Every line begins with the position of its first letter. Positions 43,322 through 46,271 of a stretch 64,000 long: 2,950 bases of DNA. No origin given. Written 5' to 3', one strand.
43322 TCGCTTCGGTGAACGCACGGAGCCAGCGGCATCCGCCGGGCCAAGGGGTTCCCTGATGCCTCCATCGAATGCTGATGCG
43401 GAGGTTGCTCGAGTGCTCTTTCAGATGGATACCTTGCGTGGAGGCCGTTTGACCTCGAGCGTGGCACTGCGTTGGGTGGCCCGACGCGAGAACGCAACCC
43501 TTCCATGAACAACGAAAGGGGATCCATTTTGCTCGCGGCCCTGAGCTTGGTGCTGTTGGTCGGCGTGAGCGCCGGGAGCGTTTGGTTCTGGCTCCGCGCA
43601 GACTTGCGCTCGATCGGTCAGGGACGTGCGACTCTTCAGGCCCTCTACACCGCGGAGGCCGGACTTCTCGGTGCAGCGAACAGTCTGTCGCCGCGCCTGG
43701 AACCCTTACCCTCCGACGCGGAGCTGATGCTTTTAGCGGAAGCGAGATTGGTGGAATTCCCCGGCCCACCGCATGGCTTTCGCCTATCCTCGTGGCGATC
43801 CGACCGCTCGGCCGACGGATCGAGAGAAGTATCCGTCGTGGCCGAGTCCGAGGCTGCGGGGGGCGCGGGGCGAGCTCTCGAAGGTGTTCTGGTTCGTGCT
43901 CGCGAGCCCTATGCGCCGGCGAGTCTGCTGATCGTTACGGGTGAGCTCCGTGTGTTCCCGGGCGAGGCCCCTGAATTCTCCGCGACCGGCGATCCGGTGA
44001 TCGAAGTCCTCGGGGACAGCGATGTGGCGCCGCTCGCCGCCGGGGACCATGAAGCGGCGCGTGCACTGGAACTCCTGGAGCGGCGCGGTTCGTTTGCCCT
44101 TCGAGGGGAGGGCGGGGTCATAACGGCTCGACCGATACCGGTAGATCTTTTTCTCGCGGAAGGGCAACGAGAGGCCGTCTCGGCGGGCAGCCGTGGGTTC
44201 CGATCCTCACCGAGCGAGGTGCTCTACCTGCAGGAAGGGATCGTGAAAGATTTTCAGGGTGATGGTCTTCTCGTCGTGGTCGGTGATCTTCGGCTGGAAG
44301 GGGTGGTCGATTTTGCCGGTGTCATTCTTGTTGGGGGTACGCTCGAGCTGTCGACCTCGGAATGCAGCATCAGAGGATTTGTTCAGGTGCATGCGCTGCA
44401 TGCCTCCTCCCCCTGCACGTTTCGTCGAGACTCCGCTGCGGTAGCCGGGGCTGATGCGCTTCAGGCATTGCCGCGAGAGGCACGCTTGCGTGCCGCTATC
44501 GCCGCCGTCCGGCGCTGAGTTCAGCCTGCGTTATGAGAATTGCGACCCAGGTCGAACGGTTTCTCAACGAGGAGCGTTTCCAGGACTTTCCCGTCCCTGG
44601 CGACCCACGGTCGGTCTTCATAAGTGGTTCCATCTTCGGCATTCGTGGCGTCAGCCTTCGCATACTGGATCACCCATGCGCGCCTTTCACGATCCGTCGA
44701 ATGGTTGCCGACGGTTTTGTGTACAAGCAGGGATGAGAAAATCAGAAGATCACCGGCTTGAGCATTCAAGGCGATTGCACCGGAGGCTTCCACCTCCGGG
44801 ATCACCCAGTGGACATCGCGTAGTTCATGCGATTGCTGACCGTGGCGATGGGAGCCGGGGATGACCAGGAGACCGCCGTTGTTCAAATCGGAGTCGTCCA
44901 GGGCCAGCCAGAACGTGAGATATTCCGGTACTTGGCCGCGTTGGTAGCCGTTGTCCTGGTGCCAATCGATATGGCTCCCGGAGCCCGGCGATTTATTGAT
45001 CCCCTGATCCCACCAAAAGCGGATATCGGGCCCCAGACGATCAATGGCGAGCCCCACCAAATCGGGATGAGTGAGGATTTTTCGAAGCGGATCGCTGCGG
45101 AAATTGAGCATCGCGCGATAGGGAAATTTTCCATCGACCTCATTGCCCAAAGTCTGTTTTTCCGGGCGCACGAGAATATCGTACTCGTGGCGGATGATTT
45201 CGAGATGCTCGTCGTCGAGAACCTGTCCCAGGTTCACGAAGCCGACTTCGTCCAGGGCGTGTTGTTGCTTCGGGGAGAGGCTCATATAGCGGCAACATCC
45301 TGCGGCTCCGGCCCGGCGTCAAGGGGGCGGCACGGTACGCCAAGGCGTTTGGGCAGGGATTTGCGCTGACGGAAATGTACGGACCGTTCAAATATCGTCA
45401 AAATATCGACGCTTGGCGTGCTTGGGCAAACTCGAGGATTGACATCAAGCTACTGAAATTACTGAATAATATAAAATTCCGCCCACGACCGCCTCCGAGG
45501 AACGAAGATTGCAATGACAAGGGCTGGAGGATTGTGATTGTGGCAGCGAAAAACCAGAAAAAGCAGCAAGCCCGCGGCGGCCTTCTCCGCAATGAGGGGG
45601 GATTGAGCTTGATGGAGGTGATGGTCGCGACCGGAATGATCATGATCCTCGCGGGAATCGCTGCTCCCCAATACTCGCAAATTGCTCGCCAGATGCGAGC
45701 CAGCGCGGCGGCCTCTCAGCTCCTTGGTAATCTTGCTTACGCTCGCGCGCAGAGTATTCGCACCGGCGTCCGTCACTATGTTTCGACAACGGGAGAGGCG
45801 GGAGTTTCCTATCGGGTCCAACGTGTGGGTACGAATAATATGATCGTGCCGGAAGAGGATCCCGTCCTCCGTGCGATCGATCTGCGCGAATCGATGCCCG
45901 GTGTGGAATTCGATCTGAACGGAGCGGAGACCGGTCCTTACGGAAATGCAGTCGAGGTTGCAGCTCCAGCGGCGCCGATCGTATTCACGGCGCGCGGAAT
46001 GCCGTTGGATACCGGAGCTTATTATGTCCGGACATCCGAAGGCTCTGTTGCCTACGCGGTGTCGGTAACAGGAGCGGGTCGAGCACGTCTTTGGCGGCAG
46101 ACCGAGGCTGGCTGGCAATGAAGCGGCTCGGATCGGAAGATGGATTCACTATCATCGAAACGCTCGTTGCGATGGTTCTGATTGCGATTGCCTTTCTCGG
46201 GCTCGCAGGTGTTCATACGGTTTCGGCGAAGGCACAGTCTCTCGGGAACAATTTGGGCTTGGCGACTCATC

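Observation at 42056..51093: Two different minor-pilin modules in tandem: GspH/I/J/K-type and FimT-PilV-PilW-PilX-PilY1-type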

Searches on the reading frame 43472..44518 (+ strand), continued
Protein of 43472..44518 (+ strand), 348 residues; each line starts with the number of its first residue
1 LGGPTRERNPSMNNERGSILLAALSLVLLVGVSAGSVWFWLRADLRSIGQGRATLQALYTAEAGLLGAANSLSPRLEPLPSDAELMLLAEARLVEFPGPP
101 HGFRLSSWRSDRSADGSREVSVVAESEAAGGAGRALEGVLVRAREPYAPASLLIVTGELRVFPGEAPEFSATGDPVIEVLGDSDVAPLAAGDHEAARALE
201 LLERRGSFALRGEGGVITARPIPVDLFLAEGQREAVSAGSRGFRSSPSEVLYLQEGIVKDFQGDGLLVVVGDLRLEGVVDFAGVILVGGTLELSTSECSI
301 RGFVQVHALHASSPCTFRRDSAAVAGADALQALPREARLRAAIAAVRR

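Call 63: search_solved_structures(query=A5, max_evalue=10, show_alignments=2)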
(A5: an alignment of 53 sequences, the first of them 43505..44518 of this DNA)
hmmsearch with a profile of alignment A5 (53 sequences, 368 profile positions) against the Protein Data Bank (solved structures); distinct sequences matched with E-value up to 10: 8.
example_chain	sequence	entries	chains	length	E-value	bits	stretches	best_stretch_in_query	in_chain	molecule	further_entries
6qvi_A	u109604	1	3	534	1.8e-12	50.9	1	40-179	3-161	ComZ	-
7ddb_A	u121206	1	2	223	0.0038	20.2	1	281-333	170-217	Antifreeze protein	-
7dc5_A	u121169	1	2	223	0.0056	19.6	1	281-333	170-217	Antifreeze protein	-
5b5h_A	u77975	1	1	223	0.26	14.1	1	169-331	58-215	Antifreeze protein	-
3vn3_A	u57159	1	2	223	0.54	13.1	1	125-332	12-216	Antifreeze protein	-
7tgg_A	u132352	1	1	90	0.57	13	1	7-36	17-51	Geopilin domain 1 protein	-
9egp_A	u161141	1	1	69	1.9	11.3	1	8-35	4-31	Geopilin domain 1 protein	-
6xpe_B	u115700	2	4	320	3.2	10.5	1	19-71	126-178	Zinc transporter 8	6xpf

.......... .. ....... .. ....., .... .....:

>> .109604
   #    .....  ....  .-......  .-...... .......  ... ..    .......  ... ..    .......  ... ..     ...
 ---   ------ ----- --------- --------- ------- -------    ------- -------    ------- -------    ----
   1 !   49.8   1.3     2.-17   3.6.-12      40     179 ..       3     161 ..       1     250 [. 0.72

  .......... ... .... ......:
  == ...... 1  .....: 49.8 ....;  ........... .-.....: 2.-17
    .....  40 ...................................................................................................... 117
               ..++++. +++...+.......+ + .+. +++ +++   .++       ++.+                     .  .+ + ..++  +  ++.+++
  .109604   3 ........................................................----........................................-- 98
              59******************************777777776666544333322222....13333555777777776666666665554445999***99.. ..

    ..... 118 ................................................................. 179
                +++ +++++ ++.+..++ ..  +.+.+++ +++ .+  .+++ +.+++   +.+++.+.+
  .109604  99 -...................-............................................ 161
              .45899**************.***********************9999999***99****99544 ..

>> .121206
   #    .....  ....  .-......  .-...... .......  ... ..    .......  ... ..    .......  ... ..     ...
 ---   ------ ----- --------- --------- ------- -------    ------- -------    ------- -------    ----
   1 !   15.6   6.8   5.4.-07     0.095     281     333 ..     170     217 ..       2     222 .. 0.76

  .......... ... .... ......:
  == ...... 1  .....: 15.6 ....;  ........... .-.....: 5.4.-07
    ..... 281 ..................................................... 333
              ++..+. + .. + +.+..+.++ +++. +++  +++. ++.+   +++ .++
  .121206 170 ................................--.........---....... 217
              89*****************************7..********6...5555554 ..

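Call 78: find_related_loci(query=A6, collection=metagenome_contigs, flank=10000)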
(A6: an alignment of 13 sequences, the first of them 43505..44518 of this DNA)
Query A6 (337 aa) in metagenome_contigs; peptide patterns used: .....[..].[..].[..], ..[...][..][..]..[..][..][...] (x = any residue, [..] = any of these).
218 stretches matched a pattern; 27 encode a relative of the query (tblastn E <= 1e-3); 27 distinct loci.
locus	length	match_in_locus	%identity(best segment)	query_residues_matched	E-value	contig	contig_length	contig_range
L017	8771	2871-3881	99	1-337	0e+0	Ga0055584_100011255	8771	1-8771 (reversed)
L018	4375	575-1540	48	3-332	2e-72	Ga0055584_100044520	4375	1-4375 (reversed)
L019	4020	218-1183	49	3-332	1e-70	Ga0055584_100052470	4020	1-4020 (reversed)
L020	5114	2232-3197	48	3-332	2e-70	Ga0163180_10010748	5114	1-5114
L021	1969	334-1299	48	3-332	2e-72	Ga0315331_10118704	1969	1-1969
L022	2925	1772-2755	33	6-318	7e-27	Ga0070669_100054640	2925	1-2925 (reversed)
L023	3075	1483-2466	33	6-318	7e-27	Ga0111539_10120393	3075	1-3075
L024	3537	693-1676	33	6-318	8e-27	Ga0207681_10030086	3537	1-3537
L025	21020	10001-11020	33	2-330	5e-27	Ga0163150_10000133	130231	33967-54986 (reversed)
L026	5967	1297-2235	34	31-328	1e-26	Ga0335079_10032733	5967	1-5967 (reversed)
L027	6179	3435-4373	31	22-324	1e-22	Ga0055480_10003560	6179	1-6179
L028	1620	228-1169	31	29-330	1e-22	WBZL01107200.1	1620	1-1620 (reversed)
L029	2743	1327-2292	30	19-330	6e-22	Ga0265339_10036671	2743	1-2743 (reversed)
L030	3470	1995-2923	33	25-324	2e-22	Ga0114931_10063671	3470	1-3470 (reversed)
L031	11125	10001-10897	31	29-318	2e-19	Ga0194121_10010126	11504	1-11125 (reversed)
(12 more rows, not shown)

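Call 80: search_protein_families(library=pfam, proteins=[L011:13781-14086:+], max_evalue=1)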
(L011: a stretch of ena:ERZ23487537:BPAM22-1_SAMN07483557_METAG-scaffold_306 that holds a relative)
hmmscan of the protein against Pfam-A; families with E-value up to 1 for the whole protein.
L011:13781-14086:+ (101 aa): 0 families

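Call 81: find_encoding_contigs(protein=P0001, flank=3000, max_places=1)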
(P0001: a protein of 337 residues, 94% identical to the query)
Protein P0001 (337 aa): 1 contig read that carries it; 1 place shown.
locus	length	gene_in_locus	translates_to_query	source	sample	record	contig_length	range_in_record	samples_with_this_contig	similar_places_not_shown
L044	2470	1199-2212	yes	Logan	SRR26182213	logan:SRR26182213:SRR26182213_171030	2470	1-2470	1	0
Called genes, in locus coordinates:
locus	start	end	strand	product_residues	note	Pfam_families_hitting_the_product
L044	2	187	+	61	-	?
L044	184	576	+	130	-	-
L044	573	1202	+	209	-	-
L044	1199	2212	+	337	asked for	-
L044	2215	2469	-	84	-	?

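Call 84: fold_search(model_id=the predicted structure, library=pdb)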
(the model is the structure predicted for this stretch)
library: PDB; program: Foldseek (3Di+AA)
matches with E <= 10: 190; with E <= 0.001: 0
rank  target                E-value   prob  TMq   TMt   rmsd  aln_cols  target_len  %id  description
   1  3uyu_B                3.6e-02  0.72  0.24  0.32   9.6       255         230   12  Structural basis for the antifreeze activity of an ice-binding protein (LeIBP) from Arctic yeast (released 2012-02-15)
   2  7ddb_A                1.7e-01  0.28  0.21  0.29  10.8       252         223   13  Crystal structure of fungal antifreeze protein with intermediate activity (released 2021-11-03)
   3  5b5h                  2.6e-01  0.15  0.18  0.25  11.5       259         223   13  Hydrophobic ice-binding site confer hyperactivity on antifreeze protein from a snow mold fungus (released 2016-09-28)
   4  8x1o                  3.2e-01  0.44  0.26  0.36   8.0       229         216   10  Crystal structure of M249C/N270C mutant of FfIBP (released 2024-11-13)
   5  8f3v                  7.9e-01  0.11  0.13  0.07  16.6       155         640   14  Crystal structure of Penicillin Binding Protein 5 (PBP5) PAPAPAP variant apo form from Enterococcus faecium (released 2023-11-15)
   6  6p7l_F                8.8e-01  0.16  0.10  0.21  10.9        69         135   17  1.8 Angstrom structure of Aln2 from Streptomyces sp. CM020 (released 2020-06-17)
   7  1yqf_C                8.8e-01  0.07  0.10  0.16  17.6        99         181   13  Hypothetical protein from leishmania major unknown function sequence homologue to human p32 protein (released 2005-02-22)
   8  6qvf_C                9.7e-01  0.72  0.12  0.23   3.4        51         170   16  TT_C0855 competence pilin from Thermus thermophilus HB27 (released 2019-05-29)
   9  6mka                  9.7e-01  0.08  0.12  0.07  15.9       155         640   13  Crystal structure of penicillin binding protein 5 (PBP5) from Enterococcus faecium in the open conformation (released 2018-10-31)
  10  6qvf_D                1.1e+00  0.66  0.12  0.23   3.4        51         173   16  TT_C0855 competence pilin from Thermus thermophilus HB27 (released 2019-05-29)
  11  6qvf_B                1.3e+00  0.63  0.12  0.23   3.4        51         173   16  TT_C0855 competence pilin from Thermus thermophilus HB27 (released 2019-05-29)
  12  6p7l_C                1.4e+00  0.13  0.10  0.19   5.3        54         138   20  1.8 Angstrom structure of Aln2 from Streptomyces sp. CM020 (released 2020-06-17)
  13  6p7l_A                1.4e+00  0.12  0.10  0.21  11.0        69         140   17  1.8 Angstrom structure of Aln2 from Streptomyces sp. CM020 (released 2020-06-17)
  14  8f3o                  1.4e+00  0.12  0.13  0.07  14.7       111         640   15  Crystal structure of Penicillin Binding Protein 5 (PBP5) R464A variant apo form from Enterococcus faecium (released 2023-07-05)
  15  2ozt                  1.4e+00  0.01  0.09  0.09  18.5       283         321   11  Crystal structure of O-succinylbenzoate synthase from Thermosynechococcus elongatus BP-1 (released 2007-03-13)
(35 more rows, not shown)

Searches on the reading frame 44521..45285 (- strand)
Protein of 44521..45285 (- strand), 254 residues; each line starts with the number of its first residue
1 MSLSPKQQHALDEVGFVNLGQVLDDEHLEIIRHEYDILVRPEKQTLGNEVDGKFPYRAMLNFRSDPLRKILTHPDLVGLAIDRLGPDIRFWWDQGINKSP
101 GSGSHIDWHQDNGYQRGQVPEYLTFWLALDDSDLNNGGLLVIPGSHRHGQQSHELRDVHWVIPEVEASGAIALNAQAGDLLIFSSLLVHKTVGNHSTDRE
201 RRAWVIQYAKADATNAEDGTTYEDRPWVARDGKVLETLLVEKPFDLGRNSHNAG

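Call 9: search_protein_families(library=pfam, proteins=[window:44521-45285:-], max_evalue=0.001)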
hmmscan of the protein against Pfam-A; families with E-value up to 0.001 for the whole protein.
window:44521-45285:- (254 aa): 2 families
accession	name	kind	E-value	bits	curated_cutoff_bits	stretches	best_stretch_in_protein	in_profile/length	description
PF05721.19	PhyH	-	1.1e-25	91.6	22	1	12-203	2-213/213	Phytanoyl-CoA dioxygenase (PhyH)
PF13640.12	2OG-FeII_Oxy_3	-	0.00045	21.5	27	1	101-191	7-81/98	2OG-Fe(II) oxygenase superfamily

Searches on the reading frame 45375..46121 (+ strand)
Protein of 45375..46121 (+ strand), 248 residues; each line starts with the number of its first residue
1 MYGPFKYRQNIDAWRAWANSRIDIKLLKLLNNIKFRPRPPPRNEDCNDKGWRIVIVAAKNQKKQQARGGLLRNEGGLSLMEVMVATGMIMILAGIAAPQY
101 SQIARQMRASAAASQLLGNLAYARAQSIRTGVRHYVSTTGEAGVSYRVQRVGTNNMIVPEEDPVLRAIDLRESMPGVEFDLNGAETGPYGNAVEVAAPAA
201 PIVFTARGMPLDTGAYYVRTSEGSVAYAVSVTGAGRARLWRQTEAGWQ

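Call 4: search_protein_families(library=pfam, proteins=[window:45375-46121:+], max_evalue=1)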
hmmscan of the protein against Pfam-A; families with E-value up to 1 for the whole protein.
window:45375-46121:+ (248 aa): 2 families
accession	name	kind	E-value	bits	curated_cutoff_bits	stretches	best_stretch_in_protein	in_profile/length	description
PF12019.13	GspH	-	1.8e-07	32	21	1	112-235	1-108/108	Type II transport protein GspH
PF07963.17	N_methyl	-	0.0041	17.1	21.2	1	72-96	2-26/27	Prokaryotic N-terminal methylation motif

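Call 5: search_protein_families(library=ncbifam, proteins=[window:45375-46121:+], max_evalue=1)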
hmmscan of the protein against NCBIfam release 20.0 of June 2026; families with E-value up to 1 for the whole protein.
window:45375-46121:+ (248 aa): 8 families
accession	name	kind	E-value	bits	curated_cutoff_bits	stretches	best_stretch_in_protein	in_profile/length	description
NF007800.0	PRK10506.1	equivalog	0.00032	20.5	158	1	72-137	6-71/163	prepilin peptidase-dependent protein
NF007862.0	PRK10574.1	equivalog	0.00051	20.2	138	1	73-106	3-36/145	prepilin peptidase-dependent pilin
TIGR02596.1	TIGR02596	subfamily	0.00071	19.7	70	1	79-142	3-70/196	Verru_Chthon cassette protein D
TIGR01708.2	typeII_sec_gspH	equivalog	0.0017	18.4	80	1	76-134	3-61/169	type II secretion system minor pseudopilin GspH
NF047827.1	T3SSXpsH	equivalog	0.0029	17.4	160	1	76-133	2-59/145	type II secretion system protein XpsH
NF041013.1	T4P_ComGE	equivalog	0.0052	16.9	49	1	76-118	5-47/83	competence type IV pilus minor pilin ComGE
NF041775.1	typeIV_PilA_Myxo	equivalog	0.019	14.9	400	1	75-117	11-53/214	type IV pilin protein PilA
TIGR01710.1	typeII_sec_gspG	equivalog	0.033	14.2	88.85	1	76-116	2-42/134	type II secretion system major pseudopilin GspG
